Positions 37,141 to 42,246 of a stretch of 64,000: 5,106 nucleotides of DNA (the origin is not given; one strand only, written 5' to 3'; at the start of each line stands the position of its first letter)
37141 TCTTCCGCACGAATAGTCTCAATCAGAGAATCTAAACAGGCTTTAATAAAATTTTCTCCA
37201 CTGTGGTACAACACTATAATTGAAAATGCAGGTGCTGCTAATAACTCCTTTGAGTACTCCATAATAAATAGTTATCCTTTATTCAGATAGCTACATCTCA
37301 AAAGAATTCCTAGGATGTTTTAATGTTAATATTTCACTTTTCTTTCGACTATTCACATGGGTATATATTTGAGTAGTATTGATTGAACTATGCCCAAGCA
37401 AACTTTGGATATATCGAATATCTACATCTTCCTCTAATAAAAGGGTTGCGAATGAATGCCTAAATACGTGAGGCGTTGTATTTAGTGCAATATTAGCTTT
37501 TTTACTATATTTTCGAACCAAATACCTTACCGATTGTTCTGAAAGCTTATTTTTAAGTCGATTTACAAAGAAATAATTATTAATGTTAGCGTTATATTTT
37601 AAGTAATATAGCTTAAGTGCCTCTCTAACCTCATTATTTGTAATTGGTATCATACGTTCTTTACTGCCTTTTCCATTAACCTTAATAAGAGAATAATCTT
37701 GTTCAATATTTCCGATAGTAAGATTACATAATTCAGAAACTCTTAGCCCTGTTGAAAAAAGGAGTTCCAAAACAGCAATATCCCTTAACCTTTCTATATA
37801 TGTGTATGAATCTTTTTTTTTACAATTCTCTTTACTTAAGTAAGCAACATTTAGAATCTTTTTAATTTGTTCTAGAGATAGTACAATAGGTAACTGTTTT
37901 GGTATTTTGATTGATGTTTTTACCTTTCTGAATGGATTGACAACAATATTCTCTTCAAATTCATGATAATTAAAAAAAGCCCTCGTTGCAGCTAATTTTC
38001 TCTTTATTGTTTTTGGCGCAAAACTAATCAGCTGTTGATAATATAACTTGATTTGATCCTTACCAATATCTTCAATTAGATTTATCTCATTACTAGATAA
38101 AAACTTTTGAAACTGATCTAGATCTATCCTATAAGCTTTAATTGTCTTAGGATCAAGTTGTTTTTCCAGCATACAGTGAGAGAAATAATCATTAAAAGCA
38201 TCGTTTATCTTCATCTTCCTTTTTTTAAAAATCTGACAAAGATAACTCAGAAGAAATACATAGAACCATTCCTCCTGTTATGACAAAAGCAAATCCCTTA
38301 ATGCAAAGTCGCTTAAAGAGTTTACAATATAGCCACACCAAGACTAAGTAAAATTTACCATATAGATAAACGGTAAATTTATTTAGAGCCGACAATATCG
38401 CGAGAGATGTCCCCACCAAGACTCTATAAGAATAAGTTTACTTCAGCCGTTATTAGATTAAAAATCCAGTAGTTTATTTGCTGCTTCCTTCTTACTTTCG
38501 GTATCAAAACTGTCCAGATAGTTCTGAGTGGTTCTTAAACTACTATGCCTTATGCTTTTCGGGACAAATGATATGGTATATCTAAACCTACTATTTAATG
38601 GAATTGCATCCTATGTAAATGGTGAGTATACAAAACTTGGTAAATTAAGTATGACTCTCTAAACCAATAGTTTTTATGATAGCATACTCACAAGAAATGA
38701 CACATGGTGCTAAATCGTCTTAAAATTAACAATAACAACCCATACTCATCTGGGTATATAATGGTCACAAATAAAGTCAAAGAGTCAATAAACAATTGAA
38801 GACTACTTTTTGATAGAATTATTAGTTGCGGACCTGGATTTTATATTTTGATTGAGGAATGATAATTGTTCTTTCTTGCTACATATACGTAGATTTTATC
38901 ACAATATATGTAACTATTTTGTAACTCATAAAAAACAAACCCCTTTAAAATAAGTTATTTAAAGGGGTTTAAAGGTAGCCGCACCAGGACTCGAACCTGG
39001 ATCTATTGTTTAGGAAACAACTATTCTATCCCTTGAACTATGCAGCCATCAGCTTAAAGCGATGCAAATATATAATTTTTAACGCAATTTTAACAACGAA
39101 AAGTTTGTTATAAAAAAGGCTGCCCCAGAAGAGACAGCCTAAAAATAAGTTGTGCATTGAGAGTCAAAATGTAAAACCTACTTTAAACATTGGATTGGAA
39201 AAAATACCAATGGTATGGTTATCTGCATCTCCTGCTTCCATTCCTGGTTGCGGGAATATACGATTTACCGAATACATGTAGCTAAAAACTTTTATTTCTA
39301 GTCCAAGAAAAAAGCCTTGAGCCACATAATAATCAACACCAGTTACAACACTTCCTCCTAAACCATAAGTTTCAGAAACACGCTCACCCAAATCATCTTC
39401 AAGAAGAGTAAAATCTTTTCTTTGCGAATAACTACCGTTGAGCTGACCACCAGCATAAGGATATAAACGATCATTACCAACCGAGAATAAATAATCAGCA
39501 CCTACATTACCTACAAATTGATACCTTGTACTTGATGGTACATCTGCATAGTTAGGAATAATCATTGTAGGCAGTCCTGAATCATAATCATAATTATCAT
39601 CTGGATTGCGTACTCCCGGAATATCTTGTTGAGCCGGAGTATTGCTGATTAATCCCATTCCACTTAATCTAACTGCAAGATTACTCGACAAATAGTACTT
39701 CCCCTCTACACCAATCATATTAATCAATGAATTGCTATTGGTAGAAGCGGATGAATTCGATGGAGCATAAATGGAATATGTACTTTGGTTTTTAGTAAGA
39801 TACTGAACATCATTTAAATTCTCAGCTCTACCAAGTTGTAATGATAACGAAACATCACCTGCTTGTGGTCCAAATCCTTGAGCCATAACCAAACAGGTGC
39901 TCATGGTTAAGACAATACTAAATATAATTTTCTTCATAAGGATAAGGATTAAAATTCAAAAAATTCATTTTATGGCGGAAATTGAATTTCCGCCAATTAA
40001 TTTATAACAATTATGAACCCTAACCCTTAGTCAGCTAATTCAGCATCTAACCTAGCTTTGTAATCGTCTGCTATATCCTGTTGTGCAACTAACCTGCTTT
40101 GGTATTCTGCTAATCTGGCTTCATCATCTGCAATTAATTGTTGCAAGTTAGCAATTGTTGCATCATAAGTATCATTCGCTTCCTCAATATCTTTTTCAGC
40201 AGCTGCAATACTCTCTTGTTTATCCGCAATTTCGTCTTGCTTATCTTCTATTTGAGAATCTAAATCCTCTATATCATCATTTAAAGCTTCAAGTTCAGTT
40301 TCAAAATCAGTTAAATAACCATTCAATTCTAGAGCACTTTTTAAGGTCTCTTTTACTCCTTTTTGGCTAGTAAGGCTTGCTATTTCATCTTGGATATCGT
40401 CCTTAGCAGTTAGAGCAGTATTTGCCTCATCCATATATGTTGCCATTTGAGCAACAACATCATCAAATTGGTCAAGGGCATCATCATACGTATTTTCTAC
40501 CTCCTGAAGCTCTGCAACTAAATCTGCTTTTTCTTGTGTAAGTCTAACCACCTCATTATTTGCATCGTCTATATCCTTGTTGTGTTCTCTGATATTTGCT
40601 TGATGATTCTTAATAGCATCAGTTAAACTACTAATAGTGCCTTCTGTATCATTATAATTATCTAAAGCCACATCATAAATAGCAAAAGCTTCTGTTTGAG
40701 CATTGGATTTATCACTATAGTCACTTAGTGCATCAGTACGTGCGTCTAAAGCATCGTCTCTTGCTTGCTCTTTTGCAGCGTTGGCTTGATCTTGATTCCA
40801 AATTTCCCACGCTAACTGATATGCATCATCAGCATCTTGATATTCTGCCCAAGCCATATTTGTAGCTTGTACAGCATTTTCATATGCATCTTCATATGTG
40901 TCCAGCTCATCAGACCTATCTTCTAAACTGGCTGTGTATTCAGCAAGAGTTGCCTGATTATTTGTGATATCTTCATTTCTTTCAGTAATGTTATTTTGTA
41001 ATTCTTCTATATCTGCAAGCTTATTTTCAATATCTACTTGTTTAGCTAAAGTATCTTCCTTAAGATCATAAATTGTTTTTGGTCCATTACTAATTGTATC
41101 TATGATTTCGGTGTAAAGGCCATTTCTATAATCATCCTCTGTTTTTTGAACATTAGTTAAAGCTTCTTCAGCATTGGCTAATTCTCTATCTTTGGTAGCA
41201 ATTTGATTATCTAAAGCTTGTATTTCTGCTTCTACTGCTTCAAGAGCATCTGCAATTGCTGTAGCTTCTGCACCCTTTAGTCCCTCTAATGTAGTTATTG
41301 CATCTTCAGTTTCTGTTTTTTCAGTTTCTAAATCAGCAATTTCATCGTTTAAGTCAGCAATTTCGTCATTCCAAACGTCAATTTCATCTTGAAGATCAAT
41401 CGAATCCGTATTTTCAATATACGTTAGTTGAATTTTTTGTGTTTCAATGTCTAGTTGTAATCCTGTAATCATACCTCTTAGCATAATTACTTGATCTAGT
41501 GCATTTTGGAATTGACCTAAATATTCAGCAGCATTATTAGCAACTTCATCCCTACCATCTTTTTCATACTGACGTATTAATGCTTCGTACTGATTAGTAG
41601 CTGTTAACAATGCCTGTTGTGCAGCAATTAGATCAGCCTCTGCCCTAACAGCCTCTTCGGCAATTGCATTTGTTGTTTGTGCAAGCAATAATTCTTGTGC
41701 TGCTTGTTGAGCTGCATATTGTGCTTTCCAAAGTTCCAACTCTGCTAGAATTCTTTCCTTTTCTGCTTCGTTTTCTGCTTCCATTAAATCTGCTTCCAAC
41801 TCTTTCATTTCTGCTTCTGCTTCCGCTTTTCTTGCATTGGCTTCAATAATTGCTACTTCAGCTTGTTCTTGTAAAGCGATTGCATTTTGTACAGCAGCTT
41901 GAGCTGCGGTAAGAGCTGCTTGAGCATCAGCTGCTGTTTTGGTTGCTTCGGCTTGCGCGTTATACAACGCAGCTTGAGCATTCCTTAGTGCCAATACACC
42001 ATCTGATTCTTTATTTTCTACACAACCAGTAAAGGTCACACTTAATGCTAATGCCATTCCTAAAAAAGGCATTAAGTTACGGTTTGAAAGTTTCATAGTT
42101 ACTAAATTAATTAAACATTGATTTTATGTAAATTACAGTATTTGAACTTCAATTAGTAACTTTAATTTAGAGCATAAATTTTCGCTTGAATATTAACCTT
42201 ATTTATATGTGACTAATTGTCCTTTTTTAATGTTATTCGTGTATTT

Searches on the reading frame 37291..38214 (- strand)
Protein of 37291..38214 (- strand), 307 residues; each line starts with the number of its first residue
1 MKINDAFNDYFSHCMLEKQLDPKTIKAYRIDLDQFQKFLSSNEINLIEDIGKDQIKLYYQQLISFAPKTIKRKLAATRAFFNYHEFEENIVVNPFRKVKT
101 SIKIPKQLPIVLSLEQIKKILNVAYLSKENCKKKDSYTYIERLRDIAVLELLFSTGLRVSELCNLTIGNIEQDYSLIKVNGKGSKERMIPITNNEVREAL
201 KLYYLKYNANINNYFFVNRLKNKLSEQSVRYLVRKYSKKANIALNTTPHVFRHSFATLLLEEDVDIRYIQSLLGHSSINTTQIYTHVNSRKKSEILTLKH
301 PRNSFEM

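Call 53: search_protein_families(library=pfam, proteins=[window:37291-38214:-], max_evalue=0.001)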
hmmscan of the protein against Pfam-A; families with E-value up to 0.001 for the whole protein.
window:37291-38214:- (307 aa): 3 families
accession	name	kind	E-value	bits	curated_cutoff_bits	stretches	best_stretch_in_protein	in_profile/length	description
PF00589.27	Phage_integrase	-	3.4e-42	144.6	27.1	1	141-289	20-170/172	Phage integrase family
PF02899.23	Phage_int_SAM_1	-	4.9e-13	49.6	22.3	1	8-83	2-78/83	Phage integrase, N-terminal SAM-like domain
PF13495.12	Phage_int_SAM_4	-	5.6e-06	27.1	27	1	15-83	9-77/85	Phage integrase, N-terminal SAM-like domain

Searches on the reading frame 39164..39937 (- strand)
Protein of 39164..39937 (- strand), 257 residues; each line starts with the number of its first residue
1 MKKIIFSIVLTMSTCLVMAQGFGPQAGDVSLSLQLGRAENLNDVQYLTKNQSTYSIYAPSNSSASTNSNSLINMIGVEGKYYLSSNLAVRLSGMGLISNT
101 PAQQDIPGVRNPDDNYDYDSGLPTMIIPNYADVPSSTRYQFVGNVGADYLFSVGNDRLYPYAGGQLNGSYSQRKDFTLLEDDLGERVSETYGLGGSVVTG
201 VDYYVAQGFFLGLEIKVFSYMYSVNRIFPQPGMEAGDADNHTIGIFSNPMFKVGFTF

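Call 53: search_protein_families(library=pfam, proteins=[window:39164-39937:-], max_evalue=0.001)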
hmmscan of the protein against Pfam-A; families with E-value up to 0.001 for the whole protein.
window:39164-39937:- (257 aa): 2 families
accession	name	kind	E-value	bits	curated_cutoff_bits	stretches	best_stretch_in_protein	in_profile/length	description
PF16961.11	OmpA_like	-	7.7e-32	111.2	26.6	1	62-257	4-195/195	Putative OmpA-OmpF-like porin family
PF13505.12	OMP_b-brl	-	7.2e-05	23.5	28.7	1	57-245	31-169/175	Outer membrane protein beta-barrel domain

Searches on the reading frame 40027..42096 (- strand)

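Call 53: search_protein_families(library=pfam, proteins=[window:40027-42096:-], max_evalue=0.001)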
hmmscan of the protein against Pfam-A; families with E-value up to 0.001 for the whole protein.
window:40027-42096:- (689 aa): 1 family
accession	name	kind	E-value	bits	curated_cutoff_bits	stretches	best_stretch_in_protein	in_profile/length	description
PF00038.26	Filament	-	7.2e-05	23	40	0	596-684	206-291/313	Intermediate filament protein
